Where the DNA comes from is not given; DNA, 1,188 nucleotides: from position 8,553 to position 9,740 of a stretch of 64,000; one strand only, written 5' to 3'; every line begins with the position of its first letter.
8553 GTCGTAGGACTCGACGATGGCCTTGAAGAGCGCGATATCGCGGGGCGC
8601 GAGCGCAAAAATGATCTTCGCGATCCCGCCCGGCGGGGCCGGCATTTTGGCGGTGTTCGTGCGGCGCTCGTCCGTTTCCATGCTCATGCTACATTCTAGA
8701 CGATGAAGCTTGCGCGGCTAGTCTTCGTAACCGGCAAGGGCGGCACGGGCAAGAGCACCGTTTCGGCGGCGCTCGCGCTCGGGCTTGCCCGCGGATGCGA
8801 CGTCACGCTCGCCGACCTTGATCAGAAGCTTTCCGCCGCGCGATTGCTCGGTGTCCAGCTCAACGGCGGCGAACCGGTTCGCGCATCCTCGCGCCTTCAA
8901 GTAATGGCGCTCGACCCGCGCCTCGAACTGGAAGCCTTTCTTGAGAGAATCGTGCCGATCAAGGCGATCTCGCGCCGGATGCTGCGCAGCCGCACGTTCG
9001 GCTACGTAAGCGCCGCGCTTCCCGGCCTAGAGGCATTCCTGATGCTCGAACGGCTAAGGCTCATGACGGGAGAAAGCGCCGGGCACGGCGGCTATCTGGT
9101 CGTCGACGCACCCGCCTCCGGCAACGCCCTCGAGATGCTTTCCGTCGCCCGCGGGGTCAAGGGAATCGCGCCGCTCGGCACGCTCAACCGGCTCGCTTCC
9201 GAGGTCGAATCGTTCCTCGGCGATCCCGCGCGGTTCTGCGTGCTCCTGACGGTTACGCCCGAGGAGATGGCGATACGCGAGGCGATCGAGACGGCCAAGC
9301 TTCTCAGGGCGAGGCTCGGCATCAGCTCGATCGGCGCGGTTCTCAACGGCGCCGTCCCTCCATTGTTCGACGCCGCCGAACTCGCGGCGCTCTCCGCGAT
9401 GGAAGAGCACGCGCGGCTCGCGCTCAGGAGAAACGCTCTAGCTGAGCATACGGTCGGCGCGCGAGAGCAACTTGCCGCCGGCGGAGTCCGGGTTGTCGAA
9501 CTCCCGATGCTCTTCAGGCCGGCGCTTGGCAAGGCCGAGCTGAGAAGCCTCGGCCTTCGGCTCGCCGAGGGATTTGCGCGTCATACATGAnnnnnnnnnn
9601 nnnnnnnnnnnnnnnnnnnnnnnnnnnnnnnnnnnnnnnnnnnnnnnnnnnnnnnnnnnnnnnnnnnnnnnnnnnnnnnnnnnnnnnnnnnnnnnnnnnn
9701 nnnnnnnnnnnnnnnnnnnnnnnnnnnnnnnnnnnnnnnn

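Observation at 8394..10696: DUF4911-like gene divergent from two translationally coupled half-size ArsA/Get3-type ATPases with asymmetric P-loops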

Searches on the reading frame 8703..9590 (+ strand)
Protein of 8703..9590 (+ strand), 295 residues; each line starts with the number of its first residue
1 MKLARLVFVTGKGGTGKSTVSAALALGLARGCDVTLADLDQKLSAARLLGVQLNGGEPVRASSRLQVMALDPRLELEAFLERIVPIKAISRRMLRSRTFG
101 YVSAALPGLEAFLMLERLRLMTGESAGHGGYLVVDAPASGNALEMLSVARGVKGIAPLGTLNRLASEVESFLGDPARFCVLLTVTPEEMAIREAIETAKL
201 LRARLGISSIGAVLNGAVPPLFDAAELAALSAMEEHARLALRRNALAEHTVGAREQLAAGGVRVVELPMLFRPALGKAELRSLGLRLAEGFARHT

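Call 3: search_protein_families(library=pfam, proteins=[window:8703-9590:+], max_evalue=0.01)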
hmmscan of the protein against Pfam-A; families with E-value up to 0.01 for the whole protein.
window:8703-9590:+ (295 aa): 6 families
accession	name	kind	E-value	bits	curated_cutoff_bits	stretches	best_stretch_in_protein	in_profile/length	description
PF02374.21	ArsA_ATPase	-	3.5e-14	53.2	24.3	1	5-150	2-146/305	Anion-transporting ATPase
PF01656.29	CbiA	-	3.9e-09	37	25.4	1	7-174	2-54/125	CobQ/CobB/MinD/ParA nucleotide binding domain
PF10609.15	ParA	-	9.4e-07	28.9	27.1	1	7-53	7-55/246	NUBPL iron-transfer P-loop NTPase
PF13481.12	AAA_25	-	0.00019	21.6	27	1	4-69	33-95/195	AAA domain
PF13614.12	AAA_31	-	0.00046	20.6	27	1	7-54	5-53/177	AAA domain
PF09140.17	MipZ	-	0.0016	18.3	20.7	1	6-43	3-41/262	ATPase MipZ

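Call 4: search_protein_families(library=ncbifam, proteins=[window:8703-9590:+], max_evalue=0.01)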
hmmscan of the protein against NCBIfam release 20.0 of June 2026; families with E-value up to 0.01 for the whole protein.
window:8703-9590:+ (295 aa): 13 families
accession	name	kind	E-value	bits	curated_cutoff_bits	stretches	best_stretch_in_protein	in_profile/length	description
NF053622.1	ATPseBagAMYCTU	equivalog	1.1e-21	77.6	400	1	3-256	6-265/325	ATPase BagA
TIGR00345.1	GET3_arsA_TRC40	subfamily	7.7e-13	48.6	135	1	8-150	1-147/299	TRC40/GET3/ArsA family transport-energizing ATPase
NF050088.1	Get3_fold_NosAFP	equivalog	7.8e-09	34.9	325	1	6-149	4-146/364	Get3/ArsA fold putative tail anchor-mediating ATPase NosAFP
TIGR01969.1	minD_arch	subfamily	1e-08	34.7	201.75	1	7-43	4-41/251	cell division ATPase MinD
NF053621.1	ATPseBagBMYCTU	equivalog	1.1e-08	34.6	521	1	4-148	12-160/371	ATPase BagB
TIGR04291.1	arsen_driv_ArsA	equivalog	1.3e-07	30.8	650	1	5-84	321-392/565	arsenical pump-driving ATPase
NF041417.1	ArsA_halo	exception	4.4e-07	29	800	1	5-210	334-551/617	arsenical pump-driving ATPase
NF041136.1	MrpORP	equivalog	1.1e-06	28.3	450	1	5-71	7-82/365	iron-sulfur cluster carrier protein MrpORP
NF041546.1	ParA_partition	equivalog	1.2e-06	28.2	180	1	8-52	4-49/203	ParA family partition ATPase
TIGR01968.1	minD_bact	equivalog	4.6e-05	22.9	212.9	1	6-43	4-42/261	septum site-determining protein MinD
NF008079.0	PRK10818.1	equivalog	0.00082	18.8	508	1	4-43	2-43/270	septum site-determining protein MinD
TIGR03371.1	cellulose_yhjQ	equivalog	0.0064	16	157.85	0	5-42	3-41/246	cellulose biosynthesis protein BcsQ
NF010443.0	PRK13869.1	subfamily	0.0083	14.9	446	0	10-52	128-171/405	plasmid-partitioning protein RepA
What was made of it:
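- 8703..9590 (+): ATPase 1, BagA-like half-size ArsA/Get3-fold ATPase (295 aa). Intact deviant Walker A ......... (nt 8733-8759; signature Lys12, P-loop Lys17). Switch I Asp40. Switch II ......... Best NCBIfam model is BagA (77.6 bits, call 4).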

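Call 5: search_solved_structures(query=window:8703-9590:+, max_evalue=0.001, show_alignments=2)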
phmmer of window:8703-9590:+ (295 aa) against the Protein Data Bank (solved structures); distinct sequences matched with E-value up to 0.001: 11.
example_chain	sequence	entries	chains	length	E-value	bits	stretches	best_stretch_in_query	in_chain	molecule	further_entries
1f48_A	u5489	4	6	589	2.4e-17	67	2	6-237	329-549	ARSENITE-TRANSLOCATING ATPASE | ARSENICAL PUMP-DRIVING ATPASE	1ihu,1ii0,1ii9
9nbl_A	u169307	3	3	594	7.2e-15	58.8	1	5-242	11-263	Arsenite transporter ATPase-like protein,arsA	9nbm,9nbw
9nbo_A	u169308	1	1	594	9.1e-14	55.2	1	5-242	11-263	Arsenite transporter ATPase-like protein,arsA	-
6bs3_A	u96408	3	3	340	2.5e-12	50.5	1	4-232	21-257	Putative ATPase Rv3679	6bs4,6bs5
3zq6_A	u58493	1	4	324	2.7e-11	47.1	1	6-148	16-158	PUTATIVE ARSENICAL PUMP-DRIVING ATPASE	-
6bs3_B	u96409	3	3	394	4.4e-08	36.6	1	5-150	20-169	Anion transporter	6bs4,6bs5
5zme_A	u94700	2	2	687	9.9e-08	35.4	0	5-62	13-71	ATPase ARSA1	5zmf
3ug6_A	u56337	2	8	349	1e-07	35.4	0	7-83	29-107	arsenical pump-driving ATPase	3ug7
8hac_A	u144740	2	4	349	2.5e-05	27.6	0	5-147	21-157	ATPase ASNA1 homolog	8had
1hyq_A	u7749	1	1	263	2.9e-05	27.4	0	6-59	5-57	CELL DIVISION INHIBITOR (MIND-1)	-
6so5_A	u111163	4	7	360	4.7e-05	26.7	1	5-190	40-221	ATPase ASNA1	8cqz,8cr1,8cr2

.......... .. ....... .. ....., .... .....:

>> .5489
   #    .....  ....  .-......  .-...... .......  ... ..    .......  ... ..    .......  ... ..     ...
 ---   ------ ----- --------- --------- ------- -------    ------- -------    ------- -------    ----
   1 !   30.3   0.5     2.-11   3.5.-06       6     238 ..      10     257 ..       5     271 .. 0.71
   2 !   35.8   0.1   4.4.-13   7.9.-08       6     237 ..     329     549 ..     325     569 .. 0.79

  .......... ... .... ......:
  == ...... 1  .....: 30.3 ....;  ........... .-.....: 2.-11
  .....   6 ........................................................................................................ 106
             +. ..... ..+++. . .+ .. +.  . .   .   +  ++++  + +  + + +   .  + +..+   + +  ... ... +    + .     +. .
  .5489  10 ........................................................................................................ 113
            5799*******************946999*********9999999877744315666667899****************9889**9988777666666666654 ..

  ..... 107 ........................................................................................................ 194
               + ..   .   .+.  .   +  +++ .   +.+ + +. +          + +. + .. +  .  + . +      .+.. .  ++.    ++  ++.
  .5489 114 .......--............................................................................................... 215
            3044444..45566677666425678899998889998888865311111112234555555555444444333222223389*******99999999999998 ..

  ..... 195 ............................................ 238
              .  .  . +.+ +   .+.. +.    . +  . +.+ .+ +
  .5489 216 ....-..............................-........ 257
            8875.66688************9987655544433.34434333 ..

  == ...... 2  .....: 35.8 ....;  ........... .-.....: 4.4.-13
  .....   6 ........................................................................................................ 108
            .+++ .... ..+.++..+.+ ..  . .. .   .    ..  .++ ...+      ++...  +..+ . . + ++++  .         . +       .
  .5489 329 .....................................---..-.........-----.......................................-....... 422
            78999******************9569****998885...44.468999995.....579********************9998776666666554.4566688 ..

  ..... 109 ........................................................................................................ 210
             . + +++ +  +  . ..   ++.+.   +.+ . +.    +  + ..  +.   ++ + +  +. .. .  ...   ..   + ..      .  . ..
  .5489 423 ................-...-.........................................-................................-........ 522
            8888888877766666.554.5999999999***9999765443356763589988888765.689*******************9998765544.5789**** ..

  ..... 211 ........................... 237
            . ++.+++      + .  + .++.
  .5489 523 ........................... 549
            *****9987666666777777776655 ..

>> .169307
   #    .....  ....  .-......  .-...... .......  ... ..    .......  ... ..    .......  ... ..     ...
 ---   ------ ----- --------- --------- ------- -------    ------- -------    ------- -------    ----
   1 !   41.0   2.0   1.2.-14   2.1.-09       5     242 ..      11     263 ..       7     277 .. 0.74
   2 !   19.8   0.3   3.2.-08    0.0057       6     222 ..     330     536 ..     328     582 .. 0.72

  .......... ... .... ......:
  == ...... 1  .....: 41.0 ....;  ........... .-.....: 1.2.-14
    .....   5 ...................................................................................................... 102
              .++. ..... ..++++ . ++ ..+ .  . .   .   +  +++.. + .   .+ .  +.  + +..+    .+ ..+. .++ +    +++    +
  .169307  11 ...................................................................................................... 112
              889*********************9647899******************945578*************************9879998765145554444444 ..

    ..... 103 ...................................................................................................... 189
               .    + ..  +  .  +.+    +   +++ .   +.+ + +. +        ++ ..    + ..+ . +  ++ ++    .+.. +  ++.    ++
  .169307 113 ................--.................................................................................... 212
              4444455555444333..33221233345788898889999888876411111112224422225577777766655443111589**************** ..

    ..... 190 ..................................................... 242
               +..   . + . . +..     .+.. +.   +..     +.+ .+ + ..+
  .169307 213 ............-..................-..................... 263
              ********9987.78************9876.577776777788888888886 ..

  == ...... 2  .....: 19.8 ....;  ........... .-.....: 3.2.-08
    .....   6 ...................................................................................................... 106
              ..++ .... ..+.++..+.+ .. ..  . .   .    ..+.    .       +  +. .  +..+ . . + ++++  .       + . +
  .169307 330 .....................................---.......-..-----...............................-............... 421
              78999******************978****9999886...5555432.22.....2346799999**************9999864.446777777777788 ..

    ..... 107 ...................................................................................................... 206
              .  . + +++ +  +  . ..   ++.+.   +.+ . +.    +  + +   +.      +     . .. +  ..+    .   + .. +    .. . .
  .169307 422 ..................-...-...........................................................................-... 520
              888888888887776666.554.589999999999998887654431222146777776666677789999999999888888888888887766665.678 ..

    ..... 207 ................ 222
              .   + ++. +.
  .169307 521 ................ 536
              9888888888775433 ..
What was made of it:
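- On ArsA arsenical pump-driving ATPase: The aligned residues of ATPase 1 are not cysteines (call 5).
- The strongest plain PDB hit of ATPase 1 is E. coli ArsA at E=2.4e-17 (call 5).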

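Call 9: search_solved_structures(query=window:8703-9590:+, max_evalue=1e-10, show_alignments=4)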
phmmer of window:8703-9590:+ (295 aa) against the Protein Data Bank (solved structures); distinct sequences matched with E-value up to 1e-10: 5.
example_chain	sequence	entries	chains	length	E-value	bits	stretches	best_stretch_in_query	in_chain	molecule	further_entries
1f48_A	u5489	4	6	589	2.4e-17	67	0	6-237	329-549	ARSENITE-TRANSLOCATING ATPASE | ARSENICAL PUMP-DRIVING ATPASE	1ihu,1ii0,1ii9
9nbl_A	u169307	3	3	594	7.2e-15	58.8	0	5-242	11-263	Arsenite transporter ATPase-like protein,arsA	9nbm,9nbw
9nbo_A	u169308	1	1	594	9.1e-14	55.2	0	5-242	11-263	Arsenite transporter ATPase-like protein,arsA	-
6bs3_A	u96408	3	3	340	2.5e-12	50.5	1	4-232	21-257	Putative ATPase Rv3679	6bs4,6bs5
3zq6_A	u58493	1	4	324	2.7e-11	47.1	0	6-148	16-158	PUTATIVE ARSENICAL PUMP-DRIVING ATPASE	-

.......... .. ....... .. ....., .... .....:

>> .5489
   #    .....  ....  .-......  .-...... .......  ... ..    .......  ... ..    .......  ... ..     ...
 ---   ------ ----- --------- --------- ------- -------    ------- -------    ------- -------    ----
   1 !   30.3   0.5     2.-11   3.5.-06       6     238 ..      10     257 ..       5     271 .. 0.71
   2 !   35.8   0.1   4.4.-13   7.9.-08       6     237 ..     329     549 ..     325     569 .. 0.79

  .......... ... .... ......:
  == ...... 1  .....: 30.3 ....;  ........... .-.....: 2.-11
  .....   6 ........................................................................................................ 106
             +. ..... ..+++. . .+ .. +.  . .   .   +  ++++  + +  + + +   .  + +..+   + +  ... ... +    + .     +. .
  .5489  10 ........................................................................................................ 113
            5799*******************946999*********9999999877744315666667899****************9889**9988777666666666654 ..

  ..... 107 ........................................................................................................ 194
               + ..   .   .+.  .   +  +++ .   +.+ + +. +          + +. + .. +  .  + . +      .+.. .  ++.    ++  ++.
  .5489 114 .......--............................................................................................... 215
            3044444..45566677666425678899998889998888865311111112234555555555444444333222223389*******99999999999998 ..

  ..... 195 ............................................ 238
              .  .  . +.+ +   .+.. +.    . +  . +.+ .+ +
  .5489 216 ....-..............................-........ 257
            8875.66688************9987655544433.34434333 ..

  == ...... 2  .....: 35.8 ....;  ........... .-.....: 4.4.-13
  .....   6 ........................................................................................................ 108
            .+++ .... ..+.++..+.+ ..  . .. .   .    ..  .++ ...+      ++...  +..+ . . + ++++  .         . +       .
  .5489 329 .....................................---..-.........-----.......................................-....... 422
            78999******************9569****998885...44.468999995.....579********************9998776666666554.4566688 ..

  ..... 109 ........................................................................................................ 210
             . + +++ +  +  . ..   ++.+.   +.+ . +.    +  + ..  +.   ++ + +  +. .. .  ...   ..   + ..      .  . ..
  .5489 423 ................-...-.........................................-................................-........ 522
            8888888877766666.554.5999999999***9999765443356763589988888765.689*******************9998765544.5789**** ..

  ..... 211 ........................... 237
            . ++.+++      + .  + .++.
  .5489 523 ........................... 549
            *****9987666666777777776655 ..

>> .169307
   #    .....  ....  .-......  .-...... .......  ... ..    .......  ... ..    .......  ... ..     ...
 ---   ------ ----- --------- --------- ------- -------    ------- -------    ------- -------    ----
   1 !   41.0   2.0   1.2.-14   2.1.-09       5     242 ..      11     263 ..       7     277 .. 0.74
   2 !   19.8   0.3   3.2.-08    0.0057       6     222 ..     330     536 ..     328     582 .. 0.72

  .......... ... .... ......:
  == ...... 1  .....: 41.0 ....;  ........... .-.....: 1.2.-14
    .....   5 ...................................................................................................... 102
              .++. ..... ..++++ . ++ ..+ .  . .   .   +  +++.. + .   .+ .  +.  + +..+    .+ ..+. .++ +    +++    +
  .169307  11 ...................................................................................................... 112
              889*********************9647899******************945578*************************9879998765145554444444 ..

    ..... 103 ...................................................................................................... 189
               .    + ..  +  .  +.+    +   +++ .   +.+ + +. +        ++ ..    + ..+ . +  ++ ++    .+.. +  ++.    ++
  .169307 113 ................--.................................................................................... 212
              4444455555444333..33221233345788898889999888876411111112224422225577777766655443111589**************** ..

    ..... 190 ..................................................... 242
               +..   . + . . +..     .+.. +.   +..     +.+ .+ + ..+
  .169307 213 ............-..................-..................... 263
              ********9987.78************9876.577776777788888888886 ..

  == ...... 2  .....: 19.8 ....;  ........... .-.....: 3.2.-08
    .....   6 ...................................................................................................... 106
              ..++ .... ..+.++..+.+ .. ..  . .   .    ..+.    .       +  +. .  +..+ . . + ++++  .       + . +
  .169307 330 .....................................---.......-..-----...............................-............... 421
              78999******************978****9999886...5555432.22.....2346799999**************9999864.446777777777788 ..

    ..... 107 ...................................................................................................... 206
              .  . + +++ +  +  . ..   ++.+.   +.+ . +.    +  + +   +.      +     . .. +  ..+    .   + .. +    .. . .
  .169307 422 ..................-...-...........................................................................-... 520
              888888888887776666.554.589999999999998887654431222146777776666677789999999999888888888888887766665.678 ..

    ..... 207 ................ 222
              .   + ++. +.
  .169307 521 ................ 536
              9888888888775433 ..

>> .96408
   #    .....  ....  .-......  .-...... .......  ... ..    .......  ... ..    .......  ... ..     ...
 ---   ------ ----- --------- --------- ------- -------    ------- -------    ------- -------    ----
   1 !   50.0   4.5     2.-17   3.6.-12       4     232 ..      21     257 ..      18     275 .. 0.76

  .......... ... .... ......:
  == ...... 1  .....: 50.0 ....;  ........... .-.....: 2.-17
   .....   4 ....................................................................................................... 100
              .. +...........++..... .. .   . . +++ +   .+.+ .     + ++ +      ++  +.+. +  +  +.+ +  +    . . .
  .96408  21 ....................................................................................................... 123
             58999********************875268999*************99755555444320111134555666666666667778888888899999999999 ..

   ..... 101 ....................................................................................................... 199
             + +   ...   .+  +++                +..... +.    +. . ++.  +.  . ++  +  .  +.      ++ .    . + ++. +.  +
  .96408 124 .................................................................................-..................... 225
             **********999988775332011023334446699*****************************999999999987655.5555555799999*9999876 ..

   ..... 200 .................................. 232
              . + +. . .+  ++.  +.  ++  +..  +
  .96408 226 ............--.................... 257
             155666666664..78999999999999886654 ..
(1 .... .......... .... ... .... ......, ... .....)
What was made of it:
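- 8703..9590 (+): PDB 6bs3_A at E=2.5e-12 with an identical P-loop (call 9).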
